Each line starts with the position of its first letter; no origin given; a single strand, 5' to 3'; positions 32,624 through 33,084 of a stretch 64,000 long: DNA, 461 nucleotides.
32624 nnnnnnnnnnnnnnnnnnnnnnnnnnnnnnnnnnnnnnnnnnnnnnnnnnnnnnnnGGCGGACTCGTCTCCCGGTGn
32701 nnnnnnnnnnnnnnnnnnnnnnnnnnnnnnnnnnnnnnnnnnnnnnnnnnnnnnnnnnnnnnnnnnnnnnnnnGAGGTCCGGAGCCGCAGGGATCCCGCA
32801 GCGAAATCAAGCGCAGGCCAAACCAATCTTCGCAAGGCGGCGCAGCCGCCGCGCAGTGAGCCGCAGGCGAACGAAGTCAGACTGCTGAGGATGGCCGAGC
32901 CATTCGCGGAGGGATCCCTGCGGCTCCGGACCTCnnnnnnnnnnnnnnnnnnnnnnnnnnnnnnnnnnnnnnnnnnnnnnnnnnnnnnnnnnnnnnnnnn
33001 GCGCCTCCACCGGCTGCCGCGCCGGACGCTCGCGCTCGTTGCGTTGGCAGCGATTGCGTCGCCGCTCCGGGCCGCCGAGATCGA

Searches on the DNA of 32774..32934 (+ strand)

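Call 47: search_dna_similar(query=window:32774-32934:+, collection=plasmids, mode=distant, max_evalue=0.01)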
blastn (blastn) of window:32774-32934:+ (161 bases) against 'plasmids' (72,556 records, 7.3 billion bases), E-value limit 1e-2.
No match.

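Call 48: search_dna_similar(query=window:32774-32934:+, collection=phages, mode=distant, max_evalue=0.01)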
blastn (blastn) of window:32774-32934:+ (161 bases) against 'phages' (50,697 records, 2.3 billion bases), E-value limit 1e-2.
No match.
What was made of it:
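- Tried and rejected: No blastn hit (calls 47, 48).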
